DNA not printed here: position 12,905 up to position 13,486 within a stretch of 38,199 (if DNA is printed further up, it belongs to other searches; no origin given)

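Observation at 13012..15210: Repeat-bounded 2.2-kb cassette: wHTH-fused RsbW-like ATPase plus STAS-like partner, divergent from two small secreted Cys-bracketed proteins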

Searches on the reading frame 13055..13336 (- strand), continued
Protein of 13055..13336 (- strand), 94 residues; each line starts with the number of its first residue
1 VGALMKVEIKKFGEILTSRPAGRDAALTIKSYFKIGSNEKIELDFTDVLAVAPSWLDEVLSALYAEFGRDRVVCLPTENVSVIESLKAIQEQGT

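Call 71: find_homologous_proteins(query=A5, max_evalue=0.001)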
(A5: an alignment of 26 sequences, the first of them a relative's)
Query A5 (26 sequences) (90 aa, profile of the alignment): 5757 proteins with E <= 0.001 among 6298 candidates; the best 120 are listed.
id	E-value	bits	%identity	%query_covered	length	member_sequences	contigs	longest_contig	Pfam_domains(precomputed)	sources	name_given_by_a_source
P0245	2.9e-35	138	61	97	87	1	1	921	PF14213.12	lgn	-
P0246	3.7e-35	137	42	100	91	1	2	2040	PF14213.12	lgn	-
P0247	5.3e-35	137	46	98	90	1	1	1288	PF14213.12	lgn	-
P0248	5.4e-35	137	41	97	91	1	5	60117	PF14213.12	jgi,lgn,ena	-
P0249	6.7e-35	137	46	98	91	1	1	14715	PF14213.12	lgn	-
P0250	1.0e-34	136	51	97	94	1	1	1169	PF14213.12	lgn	-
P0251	1.0e-34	136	43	97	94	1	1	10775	PF14213.12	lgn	-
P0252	1.5e-34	135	49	100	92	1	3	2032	PF14213.12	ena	-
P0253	2.0e-34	135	69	97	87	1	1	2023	PF14213.12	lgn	-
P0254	2.4e-34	135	39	97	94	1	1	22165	PF14213.12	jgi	jgi:hypothetical protein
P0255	3.0e-34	134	41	97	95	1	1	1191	PF14213.12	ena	-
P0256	3.2e-34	134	45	98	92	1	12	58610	PF14213.12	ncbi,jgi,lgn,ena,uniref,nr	ncbi:MAG: hypothetical protein UX10_C0016G0017 [Candidatus Magasanikbacteria bacterium GW2011_GWA2_4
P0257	3.4e-34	134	49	98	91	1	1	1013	PF14213.12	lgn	-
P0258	3.8e-34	134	51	97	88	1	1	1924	PF14213.12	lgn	-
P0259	4.1e-34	134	40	97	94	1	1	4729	PF14213.12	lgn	-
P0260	4.3e-34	134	41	97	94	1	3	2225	PF14213.12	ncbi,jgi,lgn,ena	-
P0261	4.3e-34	134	51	97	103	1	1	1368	PF14213.12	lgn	-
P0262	4.8e-34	134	51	98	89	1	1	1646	PF14213.12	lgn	-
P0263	4.8e-34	134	39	97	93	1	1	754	PF14213.12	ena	-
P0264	5.6e-34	134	65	98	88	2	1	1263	PF14213.12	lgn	-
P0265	5.7e-34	134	40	97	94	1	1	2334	PF14213.12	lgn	-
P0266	6.2e-34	133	43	97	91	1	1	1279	PF14213.12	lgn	-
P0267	6.3e-34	133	47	97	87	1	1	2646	PF14213.12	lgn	-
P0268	6.6e-34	133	48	98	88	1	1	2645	PF14213.12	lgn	-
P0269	7.4e-34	133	51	97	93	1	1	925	PF14213.12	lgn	-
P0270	7.7e-34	133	61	98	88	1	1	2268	PF14213.12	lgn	-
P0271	8.3e-34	133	56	94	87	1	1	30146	PF14213.12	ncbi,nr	ncbi:MAG: STAS-like domain-containing protein [Deltaproteobacteria bacterium]|nr:STAS-like domain-co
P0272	8.7e-34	133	47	97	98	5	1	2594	PF14213.12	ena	-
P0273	9.1e-34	133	46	97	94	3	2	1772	PF14213.12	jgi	jgi:hypothetical protein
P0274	1.0e-33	133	44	97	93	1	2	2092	PF14213.12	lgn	-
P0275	1.0e-33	133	46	97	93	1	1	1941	PF14213.12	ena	-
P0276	1.1e-33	133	45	97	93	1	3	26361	PF14213.12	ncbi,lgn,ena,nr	ncbi:STAS-like domain-containing protein [Candidatus Parcubacteria bacterium]|nr:STAS-like domain-co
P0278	1.1e-33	133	42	98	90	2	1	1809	PF14213.12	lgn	-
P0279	1.1e-33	133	45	97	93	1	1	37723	PF14213.12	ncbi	-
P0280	1.2e-33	132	46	97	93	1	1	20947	PF14213.12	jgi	jgi:hypothetical protein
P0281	1.2e-33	132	43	97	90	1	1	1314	PF14213.12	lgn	-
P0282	1.2e-33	132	45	98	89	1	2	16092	PF14213.12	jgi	jgi:hypothetical protein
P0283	1.3e-33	132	48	97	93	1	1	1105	PF14213.12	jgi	jgi:hypothetical protein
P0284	1.3e-33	132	46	98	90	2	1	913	PF14213.12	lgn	-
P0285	1.4e-33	132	48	97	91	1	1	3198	PF14213.12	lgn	-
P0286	1.4e-33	132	43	96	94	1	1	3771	PF14213.12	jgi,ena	-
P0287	1.4e-33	132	42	97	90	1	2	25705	PF14213.12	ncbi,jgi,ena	-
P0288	1.4e-33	132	45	98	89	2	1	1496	PF14213.12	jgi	jgi:hypothetical protein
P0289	1.5e-33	132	48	96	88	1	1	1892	PF14213.12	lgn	-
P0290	1.5e-33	132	49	98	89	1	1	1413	PF14213.12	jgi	jgi:hypothetical protein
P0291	1.5e-33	132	46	97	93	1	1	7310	PF14213.12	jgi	jgi:hypothetical protein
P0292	1.6e-33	132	46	97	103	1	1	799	PF14213.12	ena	-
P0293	1.8e-33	132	48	96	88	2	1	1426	PF14213.12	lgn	-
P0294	1.8e-33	132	48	97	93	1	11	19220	PF14213.12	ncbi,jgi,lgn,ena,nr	ncbi:MAG TPA: STAS-like domain-containing protein [Candidatus Saccharimonadales bacterium]|jgi:hypot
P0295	1.8e-33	132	48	97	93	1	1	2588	PF14213.12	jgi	jgi:hypothetical protein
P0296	1.8e-33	132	43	97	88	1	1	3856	PF14213.12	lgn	-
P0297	1.9e-33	132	39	97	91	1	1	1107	PF14213.12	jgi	jgi:hypothetical protein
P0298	1.9e-33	132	46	97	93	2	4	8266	PF14213.12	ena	-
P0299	1.9e-33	132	48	97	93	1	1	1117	PF14213.12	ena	-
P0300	1.9e-33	132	46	97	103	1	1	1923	PF14213.12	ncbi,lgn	-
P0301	2.1e-33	132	40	98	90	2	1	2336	PF14213.12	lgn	-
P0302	2.1e-33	132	47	97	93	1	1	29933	PF14213.12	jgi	-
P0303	2.1e-33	132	45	94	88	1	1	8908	PF14213.12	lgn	-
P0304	2.4e-33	132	46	97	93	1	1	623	PF14213.12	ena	-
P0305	2.4e-33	132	51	97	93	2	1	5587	PF14213.12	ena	-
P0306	2.5e-33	131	45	97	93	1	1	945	PF14213.12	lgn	-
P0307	2.6e-33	131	44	100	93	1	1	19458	PF14213.12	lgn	-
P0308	2.6e-33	131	56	97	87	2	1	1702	PF14213.12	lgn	-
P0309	2.9e-33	131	47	97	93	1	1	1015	PF14213.12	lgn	-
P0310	3.0e-33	131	48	97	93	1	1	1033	PF14213.12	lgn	-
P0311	3.1e-33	131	42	97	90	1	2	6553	PF14213.12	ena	-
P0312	3.2e-33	131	49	97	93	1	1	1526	PF14213.12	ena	-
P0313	3.2e-33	131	45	97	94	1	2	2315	PF14213.12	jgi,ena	-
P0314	3.2e-33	131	42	97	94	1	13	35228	PF14213.12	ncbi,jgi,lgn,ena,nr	ncbi:MAG: STAS-like domain-containing protein [Patescibacteria group bacterium]|nr:STAS-like domain-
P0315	3.3e-33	131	48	97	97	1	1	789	PF14213.12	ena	-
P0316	3.3e-33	131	40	97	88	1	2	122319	PF14213.12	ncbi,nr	ncbi:STAS-like domain-containing protein [Patescibacteria group bacterium]|nr:STAS-like domain-conta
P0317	3.5e-33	131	52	97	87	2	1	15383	PF14213.12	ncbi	-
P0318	3.5e-33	131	41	97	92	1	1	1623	PF14213.12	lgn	-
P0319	3.5e-33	131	44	98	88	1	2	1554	PF14213.12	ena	-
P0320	3.7e-33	131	54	96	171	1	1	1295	PF14213.12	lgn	-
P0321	3.8e-33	131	60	97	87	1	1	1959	PF14213.12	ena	-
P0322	3.8e-33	131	48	94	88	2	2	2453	PF14213.12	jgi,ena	-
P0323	4.1e-33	131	55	94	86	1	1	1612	PF14213.12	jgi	jgi:hypothetical protein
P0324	4.3e-33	131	42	97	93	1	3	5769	PF14213.12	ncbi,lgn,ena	-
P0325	4.6e-33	131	47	98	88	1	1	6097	PF14213.12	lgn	-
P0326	4.8e-33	131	61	96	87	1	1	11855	PF14213.12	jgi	jgi:hypothetical protein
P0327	4.8e-33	131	46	98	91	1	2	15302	PF14213.12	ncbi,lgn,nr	ncbi:STAS-like domain-containing protein [Candidatus Peregrinibacteria bacterium]|nr:STAS-like domai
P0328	4.8e-33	131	42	97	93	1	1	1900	PF14213.12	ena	-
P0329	5.0e-33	131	44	97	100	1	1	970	PF14213.12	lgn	-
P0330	5.1e-33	130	44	97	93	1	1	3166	PF14213.12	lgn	-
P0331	5.1e-33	130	42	97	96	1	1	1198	PF14213.12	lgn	-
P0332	5.2e-33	130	46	97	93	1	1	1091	PF14213.12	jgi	jgi:hypothetical protein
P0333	5.2e-33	130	49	97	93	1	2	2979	PF14213.12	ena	-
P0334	5.4e-33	130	43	97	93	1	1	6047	PF14213.12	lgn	-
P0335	5.8e-33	130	49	97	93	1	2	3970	PF14213.12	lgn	-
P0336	5.8e-33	130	43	97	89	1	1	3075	PF14213.12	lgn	-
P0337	5.8e-33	130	51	97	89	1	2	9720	PF14213.12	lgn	-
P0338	5.9e-33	130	51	94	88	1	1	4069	PF14213.12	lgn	-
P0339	5.9e-33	130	50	97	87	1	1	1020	PF14213.12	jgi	jgi:hypothetical protein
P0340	6.2e-33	130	43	98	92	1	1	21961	PF14213.12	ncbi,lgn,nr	ncbi:MAG: STAS-like domain-containing protein [Candidatus Magasanikbacteria bacterium]|nr:STAS-like 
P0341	6.2e-33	130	48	96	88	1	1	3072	PF14213.12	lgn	-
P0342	6.2e-33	130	40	97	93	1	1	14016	PF14213.12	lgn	-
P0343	6.3e-33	130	43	97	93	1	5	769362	PF14213.12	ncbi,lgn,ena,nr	ncbi:STAS-like domain-containing protein [Candidatus Parcubacteria bacterium]|nr:STAS-like domain-co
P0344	6.4e-33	130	47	97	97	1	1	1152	PF14213.12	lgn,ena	-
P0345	6.6e-33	130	47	97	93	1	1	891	PF14213.12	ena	-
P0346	6.6e-33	130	43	97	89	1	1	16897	PF14213.12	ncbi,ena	-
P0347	6.9e-33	130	45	96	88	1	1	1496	PF14213.12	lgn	-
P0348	7.0e-33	130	45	94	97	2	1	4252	PF14213.12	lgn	-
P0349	7.3e-33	130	50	94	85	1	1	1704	PF14213.12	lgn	-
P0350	7.4e-33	130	49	94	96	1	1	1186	PF14213.12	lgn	-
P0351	7.5e-33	130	40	97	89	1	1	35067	PF14213.12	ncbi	-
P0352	7.5e-33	130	42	97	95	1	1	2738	PF14213.12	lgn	-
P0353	7.6e-33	130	40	94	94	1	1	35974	PF14213.12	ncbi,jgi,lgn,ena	ncbi:MAG: STAS-like domain-containing protein [Patescibacteria group bacterium]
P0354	7.7e-33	130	48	97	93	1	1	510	PF14213.12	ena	-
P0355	7.7e-33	130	47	97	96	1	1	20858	PF14213.12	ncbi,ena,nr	ncbi:MAG: DUF4325 domain-containing protein [bacterium]|nr:DUF4325 domain-containing protein [bacter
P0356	7.9e-33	130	41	97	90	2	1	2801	PF14213.12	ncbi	ncbi:MAG: DUF4325 domain-containing protein [bacterium]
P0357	8.1e-33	130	47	97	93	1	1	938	PF14213.12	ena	-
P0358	8.1e-33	130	43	97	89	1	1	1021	PF14213.12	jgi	-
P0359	8.2e-33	130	45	91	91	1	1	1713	PF14213.12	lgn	-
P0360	8.2e-33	130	45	96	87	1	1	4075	PF14213.12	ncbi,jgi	-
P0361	8.5e-33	130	40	97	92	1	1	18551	PF14213.12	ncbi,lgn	-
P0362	8.6e-33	130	44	97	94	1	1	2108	PF14213.12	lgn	-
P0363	8.8e-33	130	41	97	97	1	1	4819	PF14213.12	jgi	jgi:uncharacterized protein DUF4325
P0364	9.1e-33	130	46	98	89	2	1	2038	PF14213.12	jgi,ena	-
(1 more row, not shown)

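Call 73: find_encoding_contigs(protein=P0343, flank=4000, max_places=2)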
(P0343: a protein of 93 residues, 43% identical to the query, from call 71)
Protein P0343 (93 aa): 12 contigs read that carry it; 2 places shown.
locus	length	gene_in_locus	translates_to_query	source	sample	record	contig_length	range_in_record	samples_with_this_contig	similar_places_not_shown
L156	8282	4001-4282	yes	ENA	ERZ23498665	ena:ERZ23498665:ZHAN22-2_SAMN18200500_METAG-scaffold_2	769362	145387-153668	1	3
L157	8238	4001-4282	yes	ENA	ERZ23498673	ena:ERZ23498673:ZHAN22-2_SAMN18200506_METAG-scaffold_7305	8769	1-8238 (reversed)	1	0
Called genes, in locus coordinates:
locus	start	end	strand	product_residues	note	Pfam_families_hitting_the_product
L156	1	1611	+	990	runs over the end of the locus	PF00580:UvrD-helicase, PF01443:Viral_helicase1 (faint), PF13245:AAA_19, PF13604:AAA_30 (faint), PF13361:UvrD_C, PF13538:UvrD_C_2 (faint), PF12705:PDDEXK_1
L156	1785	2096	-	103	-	-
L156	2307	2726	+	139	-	-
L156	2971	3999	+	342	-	PF02912:Phe_tRNA-synt_N, PF01409:tRNA-synt_2d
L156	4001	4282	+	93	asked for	PF14213:DUF4325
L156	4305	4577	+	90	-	-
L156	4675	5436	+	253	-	PF01784:DUF34_NIF3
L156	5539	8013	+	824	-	PF01588:tRNA_bind, PF03483:B3_4, PF03484:B5, PF17759:tRNA_synthFbeta, PF03147:FDX-ACB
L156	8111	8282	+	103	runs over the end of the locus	-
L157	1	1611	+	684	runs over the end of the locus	PF13361:UvrD_C, PF13538:UvrD_C_2 (faint), PF12705:PDDEXK_1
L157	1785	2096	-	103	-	-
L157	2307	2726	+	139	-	-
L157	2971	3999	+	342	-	PF02912:Phe_tRNA-synt_N, PF01409:tRNA-synt_2d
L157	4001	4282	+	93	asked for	PF14213:DUF4325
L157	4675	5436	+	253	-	PF01784:DUF34_NIF3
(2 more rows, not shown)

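Call 74: find_encoding_contigs(protein=P0271, flank=4000, max_places=2)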
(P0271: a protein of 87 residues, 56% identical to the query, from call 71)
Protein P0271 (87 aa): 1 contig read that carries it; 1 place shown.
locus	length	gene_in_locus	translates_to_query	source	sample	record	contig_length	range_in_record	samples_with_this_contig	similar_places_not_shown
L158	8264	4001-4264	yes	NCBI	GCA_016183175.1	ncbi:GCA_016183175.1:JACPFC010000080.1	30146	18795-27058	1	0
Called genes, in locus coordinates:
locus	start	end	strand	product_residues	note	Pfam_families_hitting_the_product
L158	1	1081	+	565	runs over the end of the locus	PF13581:HATPase_c_2, PF02518:HATPase_c (weak), PF01590:GAF, PF13185:GAF_2, PF13492:GAF_3, PF07228:SpoIIE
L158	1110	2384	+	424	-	PF08245:Mur_ligase_M, PF02875:Mur_ligase_C (weak), PF27239:FOL3_C (weak)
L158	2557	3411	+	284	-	PF13428:TPR_14 (faint)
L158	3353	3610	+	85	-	-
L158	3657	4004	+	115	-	-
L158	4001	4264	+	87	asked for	PF14213:DUF4325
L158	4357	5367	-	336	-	PF09587:PGA_cap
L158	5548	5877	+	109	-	-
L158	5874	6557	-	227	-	PF04140:ICMT (weak), PF04191:PEMT (weak)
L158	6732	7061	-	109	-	-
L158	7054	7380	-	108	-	-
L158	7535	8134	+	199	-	PF13482:RNase_H_2 (weak), PF10108:DNA_pol_B_exo2 (faint)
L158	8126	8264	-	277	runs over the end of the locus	PF02621:VitK2_biosynth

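Call 87: search_solved_structures(query=A5, max_evalue=10, show_alignments=3)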
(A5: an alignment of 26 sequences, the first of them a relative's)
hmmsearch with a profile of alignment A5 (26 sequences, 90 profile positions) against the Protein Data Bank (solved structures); distinct sequences matched with E-value up to 10: 5.
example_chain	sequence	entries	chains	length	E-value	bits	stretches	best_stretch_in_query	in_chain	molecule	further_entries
1do0_A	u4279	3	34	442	1.4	12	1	21-85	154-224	PROTEIN (HEAT SHOCK LOCUS U) | ATP-dependent protease ATPase subunit HslU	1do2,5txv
1g4a_E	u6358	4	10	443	1.4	12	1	21-85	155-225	ATP-DEPENDENT HSL PROTEASE ATP-BINDING SUBUNIT HSLU | ATP-dependent protease ATPase subunit HslU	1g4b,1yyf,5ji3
6pxk_G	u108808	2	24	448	1.4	12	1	21-85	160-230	ATP-dependent protease ATPase subunit HslU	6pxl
6pxi_E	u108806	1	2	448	1.4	12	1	21-85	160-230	ATP-dependent protease ATPase subunit HslU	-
1e94_E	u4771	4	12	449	1.4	12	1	21-85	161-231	HEAT SHOCK PROTEIN HSLU | HEAT SHOCK LOCUS HSLU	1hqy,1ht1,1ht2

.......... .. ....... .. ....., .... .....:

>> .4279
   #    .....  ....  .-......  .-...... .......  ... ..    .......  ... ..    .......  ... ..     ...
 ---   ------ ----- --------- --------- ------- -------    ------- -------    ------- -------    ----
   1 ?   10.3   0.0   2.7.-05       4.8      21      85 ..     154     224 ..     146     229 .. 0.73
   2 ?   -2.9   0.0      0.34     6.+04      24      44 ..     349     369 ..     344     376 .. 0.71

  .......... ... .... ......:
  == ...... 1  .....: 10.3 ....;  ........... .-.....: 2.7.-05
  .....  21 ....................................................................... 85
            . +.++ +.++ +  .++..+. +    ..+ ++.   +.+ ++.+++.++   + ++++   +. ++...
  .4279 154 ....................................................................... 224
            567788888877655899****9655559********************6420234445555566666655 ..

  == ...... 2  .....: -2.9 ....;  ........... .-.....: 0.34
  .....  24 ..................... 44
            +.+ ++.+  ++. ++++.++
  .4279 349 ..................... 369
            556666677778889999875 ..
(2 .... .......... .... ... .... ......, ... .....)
